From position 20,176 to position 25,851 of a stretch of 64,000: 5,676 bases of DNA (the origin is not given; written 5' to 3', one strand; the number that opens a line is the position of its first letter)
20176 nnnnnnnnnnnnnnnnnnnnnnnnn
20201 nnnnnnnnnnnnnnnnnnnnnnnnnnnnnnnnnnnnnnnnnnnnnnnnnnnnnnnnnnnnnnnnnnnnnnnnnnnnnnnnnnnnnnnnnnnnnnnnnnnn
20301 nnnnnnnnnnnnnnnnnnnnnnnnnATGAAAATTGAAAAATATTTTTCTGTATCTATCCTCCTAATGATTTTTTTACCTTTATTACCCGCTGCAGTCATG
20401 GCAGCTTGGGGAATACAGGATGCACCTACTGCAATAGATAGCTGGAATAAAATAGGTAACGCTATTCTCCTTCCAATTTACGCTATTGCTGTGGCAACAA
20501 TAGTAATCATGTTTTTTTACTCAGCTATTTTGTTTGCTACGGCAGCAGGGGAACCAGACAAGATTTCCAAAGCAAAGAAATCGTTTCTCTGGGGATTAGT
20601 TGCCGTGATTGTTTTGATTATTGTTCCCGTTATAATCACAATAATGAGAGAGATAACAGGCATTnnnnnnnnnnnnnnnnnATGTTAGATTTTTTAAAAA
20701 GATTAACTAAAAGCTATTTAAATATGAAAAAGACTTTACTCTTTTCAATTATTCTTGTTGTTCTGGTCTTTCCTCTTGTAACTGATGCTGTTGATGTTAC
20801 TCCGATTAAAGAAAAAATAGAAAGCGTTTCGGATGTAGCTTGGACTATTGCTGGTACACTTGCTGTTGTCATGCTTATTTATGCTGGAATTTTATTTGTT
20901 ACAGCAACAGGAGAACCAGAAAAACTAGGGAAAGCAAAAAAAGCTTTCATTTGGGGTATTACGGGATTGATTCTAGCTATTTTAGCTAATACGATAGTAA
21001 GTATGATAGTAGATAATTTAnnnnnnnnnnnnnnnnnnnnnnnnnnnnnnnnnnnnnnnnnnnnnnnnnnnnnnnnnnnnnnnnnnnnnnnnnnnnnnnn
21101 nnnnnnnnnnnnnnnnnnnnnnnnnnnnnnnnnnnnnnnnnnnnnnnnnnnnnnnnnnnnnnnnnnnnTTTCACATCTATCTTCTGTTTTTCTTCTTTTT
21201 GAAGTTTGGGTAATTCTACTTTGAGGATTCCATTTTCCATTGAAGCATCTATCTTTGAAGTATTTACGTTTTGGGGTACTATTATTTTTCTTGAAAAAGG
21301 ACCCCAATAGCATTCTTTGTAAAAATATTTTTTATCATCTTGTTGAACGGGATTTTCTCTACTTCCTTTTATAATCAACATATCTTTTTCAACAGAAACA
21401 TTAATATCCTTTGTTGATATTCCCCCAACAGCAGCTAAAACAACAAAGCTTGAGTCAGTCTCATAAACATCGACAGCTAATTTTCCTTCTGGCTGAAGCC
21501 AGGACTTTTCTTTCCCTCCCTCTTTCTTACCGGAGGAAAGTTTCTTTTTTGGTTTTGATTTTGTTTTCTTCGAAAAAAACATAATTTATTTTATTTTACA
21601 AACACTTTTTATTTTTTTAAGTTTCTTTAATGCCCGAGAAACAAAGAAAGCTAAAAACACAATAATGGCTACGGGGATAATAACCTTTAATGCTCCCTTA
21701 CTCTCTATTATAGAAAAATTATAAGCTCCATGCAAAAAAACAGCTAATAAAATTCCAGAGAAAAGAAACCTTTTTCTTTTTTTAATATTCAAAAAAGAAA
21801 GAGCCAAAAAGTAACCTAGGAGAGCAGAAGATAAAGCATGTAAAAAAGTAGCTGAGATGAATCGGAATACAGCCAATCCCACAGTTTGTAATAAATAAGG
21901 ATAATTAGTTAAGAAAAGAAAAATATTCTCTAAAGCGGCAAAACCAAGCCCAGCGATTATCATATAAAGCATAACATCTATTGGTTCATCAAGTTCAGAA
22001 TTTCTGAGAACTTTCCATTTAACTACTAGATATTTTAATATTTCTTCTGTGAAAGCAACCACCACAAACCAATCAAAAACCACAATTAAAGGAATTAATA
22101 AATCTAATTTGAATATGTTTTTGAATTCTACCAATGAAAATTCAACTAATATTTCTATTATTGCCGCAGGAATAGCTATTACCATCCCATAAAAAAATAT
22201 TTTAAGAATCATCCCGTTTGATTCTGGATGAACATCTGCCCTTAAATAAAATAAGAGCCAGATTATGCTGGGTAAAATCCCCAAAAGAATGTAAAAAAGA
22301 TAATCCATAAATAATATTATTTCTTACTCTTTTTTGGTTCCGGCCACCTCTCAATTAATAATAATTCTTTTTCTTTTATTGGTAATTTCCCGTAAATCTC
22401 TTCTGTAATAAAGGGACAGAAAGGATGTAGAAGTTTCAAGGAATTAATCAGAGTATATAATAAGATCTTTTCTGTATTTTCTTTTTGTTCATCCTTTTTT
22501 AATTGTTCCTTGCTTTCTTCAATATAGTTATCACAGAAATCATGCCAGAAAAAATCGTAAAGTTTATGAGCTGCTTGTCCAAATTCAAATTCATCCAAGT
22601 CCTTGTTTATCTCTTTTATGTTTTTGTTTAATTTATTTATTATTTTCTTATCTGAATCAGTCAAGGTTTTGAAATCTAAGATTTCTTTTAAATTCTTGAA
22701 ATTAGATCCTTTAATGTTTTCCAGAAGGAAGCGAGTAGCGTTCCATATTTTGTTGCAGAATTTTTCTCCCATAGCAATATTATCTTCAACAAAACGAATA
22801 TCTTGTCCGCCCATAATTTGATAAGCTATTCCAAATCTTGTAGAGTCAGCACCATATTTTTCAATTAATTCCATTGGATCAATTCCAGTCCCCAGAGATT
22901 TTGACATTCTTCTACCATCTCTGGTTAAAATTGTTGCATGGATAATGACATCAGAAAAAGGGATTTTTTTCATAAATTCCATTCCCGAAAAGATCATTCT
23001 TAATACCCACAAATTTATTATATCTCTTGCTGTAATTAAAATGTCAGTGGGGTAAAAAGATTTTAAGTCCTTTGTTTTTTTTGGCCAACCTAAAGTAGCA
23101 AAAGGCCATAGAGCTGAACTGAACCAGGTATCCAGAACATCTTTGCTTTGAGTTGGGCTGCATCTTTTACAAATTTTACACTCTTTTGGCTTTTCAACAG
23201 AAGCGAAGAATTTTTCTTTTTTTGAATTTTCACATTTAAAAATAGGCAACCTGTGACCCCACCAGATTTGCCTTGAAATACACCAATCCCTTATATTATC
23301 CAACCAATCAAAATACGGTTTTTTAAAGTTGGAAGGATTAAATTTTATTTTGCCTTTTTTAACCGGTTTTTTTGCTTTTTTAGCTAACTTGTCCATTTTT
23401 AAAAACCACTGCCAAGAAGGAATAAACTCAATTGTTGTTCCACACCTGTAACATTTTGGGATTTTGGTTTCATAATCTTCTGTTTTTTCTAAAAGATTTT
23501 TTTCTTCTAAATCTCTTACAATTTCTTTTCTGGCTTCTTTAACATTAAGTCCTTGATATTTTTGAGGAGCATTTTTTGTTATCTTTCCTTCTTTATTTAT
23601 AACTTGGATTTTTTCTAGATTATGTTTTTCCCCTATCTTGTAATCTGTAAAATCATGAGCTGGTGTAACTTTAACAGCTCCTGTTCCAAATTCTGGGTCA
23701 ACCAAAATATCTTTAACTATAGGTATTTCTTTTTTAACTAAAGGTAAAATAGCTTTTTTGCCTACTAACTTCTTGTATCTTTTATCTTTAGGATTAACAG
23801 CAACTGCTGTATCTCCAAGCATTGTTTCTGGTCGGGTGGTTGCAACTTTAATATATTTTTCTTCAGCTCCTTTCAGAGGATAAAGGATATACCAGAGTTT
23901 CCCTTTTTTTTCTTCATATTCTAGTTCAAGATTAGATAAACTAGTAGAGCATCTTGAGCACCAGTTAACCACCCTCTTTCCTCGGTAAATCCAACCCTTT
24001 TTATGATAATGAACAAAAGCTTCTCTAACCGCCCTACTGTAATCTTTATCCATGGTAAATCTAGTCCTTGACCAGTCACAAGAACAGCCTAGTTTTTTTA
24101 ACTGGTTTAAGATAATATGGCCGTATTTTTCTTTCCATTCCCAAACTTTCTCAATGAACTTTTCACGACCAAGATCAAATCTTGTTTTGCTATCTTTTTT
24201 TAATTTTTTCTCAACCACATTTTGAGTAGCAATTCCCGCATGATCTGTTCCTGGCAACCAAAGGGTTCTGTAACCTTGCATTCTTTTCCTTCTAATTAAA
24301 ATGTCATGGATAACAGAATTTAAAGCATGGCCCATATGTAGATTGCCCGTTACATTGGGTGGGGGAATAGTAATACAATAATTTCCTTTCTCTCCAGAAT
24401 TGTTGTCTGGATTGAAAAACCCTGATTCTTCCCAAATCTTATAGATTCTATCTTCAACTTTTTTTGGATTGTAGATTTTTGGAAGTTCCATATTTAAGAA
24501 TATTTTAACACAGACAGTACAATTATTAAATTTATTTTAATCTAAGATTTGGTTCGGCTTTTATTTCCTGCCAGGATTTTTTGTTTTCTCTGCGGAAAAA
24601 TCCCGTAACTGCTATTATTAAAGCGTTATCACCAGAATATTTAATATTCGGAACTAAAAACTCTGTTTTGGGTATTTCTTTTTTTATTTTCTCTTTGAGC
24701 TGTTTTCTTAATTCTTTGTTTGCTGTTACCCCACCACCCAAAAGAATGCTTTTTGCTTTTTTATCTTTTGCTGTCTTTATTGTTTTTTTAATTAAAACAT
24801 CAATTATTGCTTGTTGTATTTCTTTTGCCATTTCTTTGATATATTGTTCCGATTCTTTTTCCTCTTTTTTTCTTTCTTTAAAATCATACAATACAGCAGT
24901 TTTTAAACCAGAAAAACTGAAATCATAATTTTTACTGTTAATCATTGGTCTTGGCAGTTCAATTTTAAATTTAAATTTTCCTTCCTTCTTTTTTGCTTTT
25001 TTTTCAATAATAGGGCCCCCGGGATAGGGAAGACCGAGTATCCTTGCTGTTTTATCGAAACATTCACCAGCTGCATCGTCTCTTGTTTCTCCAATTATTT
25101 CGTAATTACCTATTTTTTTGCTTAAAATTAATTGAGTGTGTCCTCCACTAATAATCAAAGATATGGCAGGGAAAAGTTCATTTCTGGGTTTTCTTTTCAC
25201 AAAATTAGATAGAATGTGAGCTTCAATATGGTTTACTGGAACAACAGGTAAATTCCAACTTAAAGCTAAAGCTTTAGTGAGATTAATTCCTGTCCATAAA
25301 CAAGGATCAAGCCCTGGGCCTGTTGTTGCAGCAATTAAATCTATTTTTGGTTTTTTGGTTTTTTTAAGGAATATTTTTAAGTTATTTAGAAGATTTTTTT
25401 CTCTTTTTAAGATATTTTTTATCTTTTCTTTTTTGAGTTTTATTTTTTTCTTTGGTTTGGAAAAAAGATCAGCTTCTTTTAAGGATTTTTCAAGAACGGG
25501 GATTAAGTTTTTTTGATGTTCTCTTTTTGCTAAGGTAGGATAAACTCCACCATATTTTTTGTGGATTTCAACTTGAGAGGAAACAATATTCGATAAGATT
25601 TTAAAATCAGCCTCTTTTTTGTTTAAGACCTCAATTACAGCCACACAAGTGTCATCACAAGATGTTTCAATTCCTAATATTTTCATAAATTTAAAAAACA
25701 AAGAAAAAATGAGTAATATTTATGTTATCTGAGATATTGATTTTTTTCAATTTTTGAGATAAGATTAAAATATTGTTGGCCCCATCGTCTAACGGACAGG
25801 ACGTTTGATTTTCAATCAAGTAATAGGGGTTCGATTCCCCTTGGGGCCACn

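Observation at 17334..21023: Tandem array of nine paralogous T4SS-pilin-like (TrbC/VirB2-architecture) small membrane protein genes, each individually terminated, ending at tRNA-Leu(UAG)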

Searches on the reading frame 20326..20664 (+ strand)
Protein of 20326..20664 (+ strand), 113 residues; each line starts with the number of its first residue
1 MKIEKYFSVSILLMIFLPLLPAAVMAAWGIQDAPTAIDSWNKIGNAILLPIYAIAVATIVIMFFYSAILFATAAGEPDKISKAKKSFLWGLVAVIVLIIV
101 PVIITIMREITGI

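Call 3: search_protein_families(library=pfam, proteins=[window:20326-20664:+], max_evalue=1)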
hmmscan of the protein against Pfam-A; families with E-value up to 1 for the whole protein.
window:20326-20664:+ (113 aa): 2 families
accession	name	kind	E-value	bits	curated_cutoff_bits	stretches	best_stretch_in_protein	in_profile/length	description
PF18895.5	T4SS_pilin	-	4.5e-08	33.5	26.6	1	42-105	7-69/71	Type IV secretion system pilin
PF10717.14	ODV-E18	-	0.5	10.7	28.1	0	71-106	10-45/87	Occlusion-derived virus envelope protein ODV-E18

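Call 4: search_protein_families(library=ncbifam, proteins=[window:20326-20664:+], max_evalue=1)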
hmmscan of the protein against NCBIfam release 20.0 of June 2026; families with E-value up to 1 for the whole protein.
window:20326-20664:+ (113 aa): 3 families
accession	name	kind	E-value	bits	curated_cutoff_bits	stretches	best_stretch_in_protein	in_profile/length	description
NF045849.1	ICE_MMCAP2_0565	equivalog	8.2e-06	25.4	40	1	38-107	7-76/80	Mbov_0395 family pilin-like conjugal transfer protein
TIGR03927.1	T7SS_EssA_Firm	equivalog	0.031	14.2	32.45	1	70-110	109-149/151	type VII secretion protein EssA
NF045962.1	MAG2810_fam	equivalog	0.19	10.7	175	1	40-107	44-109/394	MAG2810 family protein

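Call 79: search_protein_families(library=phrogs, proteins=[window:20326-20664:+], max_evalue=0.01)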
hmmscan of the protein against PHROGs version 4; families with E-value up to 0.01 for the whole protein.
window:20326-20664:+ (113 aa): 0 families

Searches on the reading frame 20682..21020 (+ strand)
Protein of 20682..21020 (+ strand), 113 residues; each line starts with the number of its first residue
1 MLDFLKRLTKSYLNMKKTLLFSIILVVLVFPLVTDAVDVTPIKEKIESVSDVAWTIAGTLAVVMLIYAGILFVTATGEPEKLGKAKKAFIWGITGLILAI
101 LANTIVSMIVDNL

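Call 3: search_protein_families(library=pfam, proteins=[window:20682-21020:+], max_evalue=1)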
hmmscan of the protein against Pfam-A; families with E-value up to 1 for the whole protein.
window:20682-21020:+ (113 aa): 9 families
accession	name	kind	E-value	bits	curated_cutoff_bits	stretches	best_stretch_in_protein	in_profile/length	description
PF18895.5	T4SS_pilin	-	2.4e-15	56.8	26.6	1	39-109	2-71/71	Type IV secretion system pilin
PF04956.18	TrbC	-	3.7e-07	30.7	27.9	1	15-109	10-98/98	TrbC/VIRB2 pilin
PF02466.24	Tim17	-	0.033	14.9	32.7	1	42-74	38-70/111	Tim17/Tim22/Tim23/Pmp24 family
PF19055.6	ABC2_membrane_7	-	0.05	12.9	22.7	1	12-109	306-402/410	ABC-2 type transporter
PF03631.20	Virul_fac_BrkB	-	0.06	13.4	33.7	1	20-112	124-217/259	Virulence factor BrkB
PF11070.13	DUF2871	-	0.069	13.9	27.4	1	25-109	47-128/134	Protein of unknown function (DUF2871)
PF12351.13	Fig1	-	0.62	10.4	25.3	0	6-72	74-136/188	Ca2+ regulator and membrane fusion protein Fig1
PF14017.11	DUF4233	-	0.95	10.3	27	1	15-71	4-53/107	Protein of unknown function (DUF4233)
PF24717.1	DUF7672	-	0.97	10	27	0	87-109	3-25/78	Family of unknown function (DUF7672)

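Call 4: search_protein_families(library=ncbifam, proteins=[window:20682-21020:+], max_evalue=1)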
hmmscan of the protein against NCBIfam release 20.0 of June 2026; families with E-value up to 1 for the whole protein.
window:20682-21020:+ (113 aa): 4 families
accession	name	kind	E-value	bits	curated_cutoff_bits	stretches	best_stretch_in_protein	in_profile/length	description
NF045849.1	ICE_MMCAP2_0565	equivalog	1.4e-07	31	40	1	42-111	9-78/80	Mbov_0395 family pilin-like conjugal transfer protein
TIGR03023.1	WcaJ_sugtrans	equivalog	0.013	14.8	410.75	1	13-111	25-120/453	undecaprenyl-phosphate glucose phosphotransferase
NF045931.1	LP_sig_MAG6090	domain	0.13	12.2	35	1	15-33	1-19/25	lipoprotein, MAG6090 family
NF041792.2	2_anti-phage_ZorA2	equivalog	0.76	8.2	700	1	36-109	35-112/550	type II Zorya anti-phage system protein ZorA2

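Call 14: find_homologous_proteins(query=window:20724-21020:+)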
Query window:20724-21020:+ (99 aa): 1 proteins with E <= 0.001 among 22 candidates.
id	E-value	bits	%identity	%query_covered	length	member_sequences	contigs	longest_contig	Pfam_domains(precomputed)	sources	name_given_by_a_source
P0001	1.7e-51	190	100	100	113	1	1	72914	PF18895.6,PF04956.19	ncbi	-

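Call 15: find_encoding_contigs(protein=P0001, flank=10000, max_places=4)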
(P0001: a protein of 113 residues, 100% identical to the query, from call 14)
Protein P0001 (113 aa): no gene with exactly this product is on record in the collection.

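Call 48: predict_structure(alignment_id=A3)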
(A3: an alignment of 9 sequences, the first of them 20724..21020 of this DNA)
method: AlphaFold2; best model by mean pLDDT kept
length: 99 residues; sequences in the alignment: 9
mean_pLDDT: 76.9   pTM: 0.53
mean pLDDT of the five models: 76.9, 75.3, 74.3, 72.3, 67.1
residues with pLDDT >= 90: 0; 70-90: 75; 50-70: 24; < 50: 0
segments of 3 or more residues with pLDDT < 50: none
pLDDT, mean of each block of 10 residues (from residue 1): 64 66 67 77 82 85 83 85 82 79
secondary structure, 60 per line:
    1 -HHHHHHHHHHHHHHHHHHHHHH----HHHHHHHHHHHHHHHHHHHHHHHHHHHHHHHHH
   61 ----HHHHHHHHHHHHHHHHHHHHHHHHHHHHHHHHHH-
elements in order: H2-23 H28-60 H65-98

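Call 50: fold_search(model_id=the predicted structure, library=pdb)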
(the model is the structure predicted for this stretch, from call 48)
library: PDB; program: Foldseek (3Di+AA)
matches with E <= 10: 147; with E <= 0.001: 0
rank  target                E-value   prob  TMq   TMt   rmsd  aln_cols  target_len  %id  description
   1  4brb_A                1.3e+00  0.77  0.54  0.47   5.4        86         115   19  Crystal structure of the integral membrane enzyme DgkA-ref, delta 7 (released 2014-06-18)
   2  8c29_Z                1.6e+00  0.38  0.35  0.50   4.0        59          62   17  Cryo-EM structure of photosystem II C2S2 supercomplex from Norway spruce (Picea abies) at 2.8 Angstrom resolution (released 2023-07-26)
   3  5dwk_B                1.7e+00  0.63  0.51  0.46   5.8        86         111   19  Diacylglycerol Kinase solved by multi crystal multi orientation native SAD (released 2016-03-23)
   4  8xyv_A                2.1e+00  0.66  0.58  0.58   5.2        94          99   18  De novo designed protein 0705-5 (released 2024-10-02)
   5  1a91_MODEL_1_A        2.5e+00  0.77  0.58  0.70   2.6        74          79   15  SUBUNIT C OF THE F1FO ATP SYNTHASE OF ESCHERICHIA COLI; NMR, 10 STRUCTURES (released 1998-07-01)
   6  7p3r_A                2.6e+00  0.54  0.57  0.19  18.1        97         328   14  Helical structure of the toxin MakA from Vibrio cholera (released 2022-02-23)
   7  2y3d_A                2.9e+00  0.41  0.49  0.44   6.4        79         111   16  Zn-bound form of Cupriavidus metallidurans CH34 CnrXs (released 2011-03-30)
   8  9dir_A                2.9e+00  0.35  0.53  0.43  10.8       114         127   10  Cryo-EM structure of the heme/hemoglobin transporter ChuA, in complex with de novo designed binder G7 (released 2025-05-21)
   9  9luc_A                3.1e+00  0.35  0.51  0.26   7.1        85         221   15  The chimeric flagellar motor complex between MotA1B1 from Paenibacillus sp. TCA20 and MotAB from E.coli, state 3 (released 2025-04-09)
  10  9lu9_A                3.3e+00  0.33  0.45  0.24   3.8        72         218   15  The chimeric flagellar motor complex between MotA1B1 from Paenibacillus sp. TCA20 and MotAB from E.coli, state 1 (released 2025-04-09)
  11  5b5e_z                3.3e+00  0.25  0.35  0.52   3.9        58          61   16  Crystal structure analysis of Photosystem II complex (released 2017-02-01)
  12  2rld_B                3.3e+00  0.21  0.38  0.34   5.2        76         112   12  CRYSTAL STRUCTURE OF A PROTEIN WITH UNKNOWN FUNCTION FROM S23 RIBOSOMAL PROTEIN FAMILY (BT_0352) FROM BACTEROIDES THET (released 2007-10-30)
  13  3wu2_z                3.5e+00  0.23  0.36  0.52   3.9        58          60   16  Crystal structure analysis of Photosystem II complex (released 2014-09-03)
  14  4wfc_D                3.5e+00  0.10  0.27  0.27   9.6        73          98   15  Structure of the Rrp6-Rrp47 interaction (released 2014-10-29)
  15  3epv_A                3.7e+00  0.54  0.53  0.49   6.3        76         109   14  X-ray Structure of the Metal-sensor CnrX in both the Apo- and Copper-bound Forms (released 2008-11-25)
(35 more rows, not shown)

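Call 79: search_protein_families(library=phrogs, proteins=[window:20724-21020:+], max_evalue=0.01)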
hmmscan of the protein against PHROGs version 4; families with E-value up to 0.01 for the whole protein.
window:20724-21020:+ (99 aa): 0 families

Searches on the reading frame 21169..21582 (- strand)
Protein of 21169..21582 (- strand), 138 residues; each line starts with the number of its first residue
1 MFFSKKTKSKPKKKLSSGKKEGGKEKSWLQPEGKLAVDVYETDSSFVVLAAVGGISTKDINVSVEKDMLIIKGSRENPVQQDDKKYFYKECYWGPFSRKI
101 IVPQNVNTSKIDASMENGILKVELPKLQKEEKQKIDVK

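Call 35: search_protein_families(library=pfam, proteins=[window:21169-21582:-], max_evalue=0.0001)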
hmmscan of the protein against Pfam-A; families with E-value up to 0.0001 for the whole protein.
window:21169-21582:- (138 aa): 2 families
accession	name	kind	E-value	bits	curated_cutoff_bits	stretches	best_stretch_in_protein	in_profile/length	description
PF00011.27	HSP20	-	2.3e-23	82.7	20.8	1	39-137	2-101/102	Hsp20/alpha crystallin family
PF17886.7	ArsA_HSP20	-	6.5e-05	22.9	22.5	0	51-123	9-62/63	HSP20-like domain found in ArsA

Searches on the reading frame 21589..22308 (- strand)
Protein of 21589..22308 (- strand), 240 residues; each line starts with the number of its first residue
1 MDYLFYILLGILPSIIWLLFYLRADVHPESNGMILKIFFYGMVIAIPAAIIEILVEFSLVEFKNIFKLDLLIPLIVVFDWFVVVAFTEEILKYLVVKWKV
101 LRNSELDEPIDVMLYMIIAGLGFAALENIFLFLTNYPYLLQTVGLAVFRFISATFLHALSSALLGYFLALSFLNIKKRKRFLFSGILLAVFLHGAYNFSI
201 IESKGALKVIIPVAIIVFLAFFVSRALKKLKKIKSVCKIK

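Call 35: search_protein_families(library=pfam, proteins=[window:21589-22308:-], max_evalue=0.0001)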
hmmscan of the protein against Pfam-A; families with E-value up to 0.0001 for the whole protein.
window:21589-22308:- (240 aa): 1 family
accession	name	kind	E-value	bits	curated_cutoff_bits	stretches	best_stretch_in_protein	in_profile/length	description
PF13367.11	PrsW-protease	-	4.7e-28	98.5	23.5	1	32-222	4-193/196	PrsW family intramembrane metalloprotease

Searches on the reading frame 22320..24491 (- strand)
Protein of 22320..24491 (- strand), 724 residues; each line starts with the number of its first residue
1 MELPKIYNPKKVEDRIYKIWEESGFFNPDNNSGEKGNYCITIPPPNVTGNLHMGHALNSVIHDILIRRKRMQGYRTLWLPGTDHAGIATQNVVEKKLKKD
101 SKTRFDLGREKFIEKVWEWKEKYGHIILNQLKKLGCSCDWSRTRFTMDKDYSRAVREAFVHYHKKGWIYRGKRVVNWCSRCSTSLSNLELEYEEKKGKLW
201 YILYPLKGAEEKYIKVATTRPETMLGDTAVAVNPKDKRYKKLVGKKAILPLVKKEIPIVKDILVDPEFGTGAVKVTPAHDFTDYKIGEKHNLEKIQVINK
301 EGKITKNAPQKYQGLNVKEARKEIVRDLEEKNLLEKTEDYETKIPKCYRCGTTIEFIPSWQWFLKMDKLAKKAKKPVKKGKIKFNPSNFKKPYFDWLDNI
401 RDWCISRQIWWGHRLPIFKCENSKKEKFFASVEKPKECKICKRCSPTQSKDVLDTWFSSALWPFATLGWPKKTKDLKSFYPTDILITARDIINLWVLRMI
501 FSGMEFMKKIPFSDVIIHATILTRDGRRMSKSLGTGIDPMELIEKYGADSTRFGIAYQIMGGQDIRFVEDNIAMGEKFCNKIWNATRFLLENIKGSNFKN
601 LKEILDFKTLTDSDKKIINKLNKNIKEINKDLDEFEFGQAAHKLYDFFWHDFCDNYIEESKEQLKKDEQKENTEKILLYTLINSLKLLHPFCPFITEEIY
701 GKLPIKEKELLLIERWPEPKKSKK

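Call 35: search_protein_families(library=pfam, proteins=[window:22320-24491:-], max_evalue=0.0001)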
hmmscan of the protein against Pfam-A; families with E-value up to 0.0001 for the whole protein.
window:22320-24491:- (724 aa): 5 families
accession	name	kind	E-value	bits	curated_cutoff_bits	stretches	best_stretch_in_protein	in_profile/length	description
PF00133.28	tRNA-synt_1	-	4.1e-134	447.9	22.7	1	16-566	2-412/414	tRNA synthetases class I (I, L, M and V)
PF08264.19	Anticodon_1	-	5.3e-32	111.2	25.1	1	614-721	1-108/148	Anticodon-binding domain of tRNA ligase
PF09334.17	tRNA-synt_1g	-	1.6e-27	96.8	20.1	3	39-187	2-132/391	tRNA synthetases class I (M)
PF13603.12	tRNA-synt_1_2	-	1.5e-11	44.6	25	1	243-306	85-148/185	Leucyl-tRNA synthetase, editing domain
PF01406.26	tRNA-synt_1e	-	8.2e-06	25.8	27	0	512-557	237-282/301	tRNA synthetases class I (C) catalytic domain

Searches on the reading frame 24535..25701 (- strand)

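Call 12: search_protein_families(library=pfam, proteins=[window:24535-25701:-], max_evalue=0.00001)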
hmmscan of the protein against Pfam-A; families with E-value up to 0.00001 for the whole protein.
window:24535-25701:- (389 aa): 2 families
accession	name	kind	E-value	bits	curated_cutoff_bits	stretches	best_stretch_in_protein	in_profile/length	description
PF00814.31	TsaD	-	2.9e-82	276.8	24.8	2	114-364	45-263/264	tRNA N6-adenosine threonylcarbamoyltransferase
PF22521.2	HypF_C_2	-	9.2e-07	29.3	27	1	259-342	136-220/241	Carbamoyltransferase, Kae1-like Domain, second subdomain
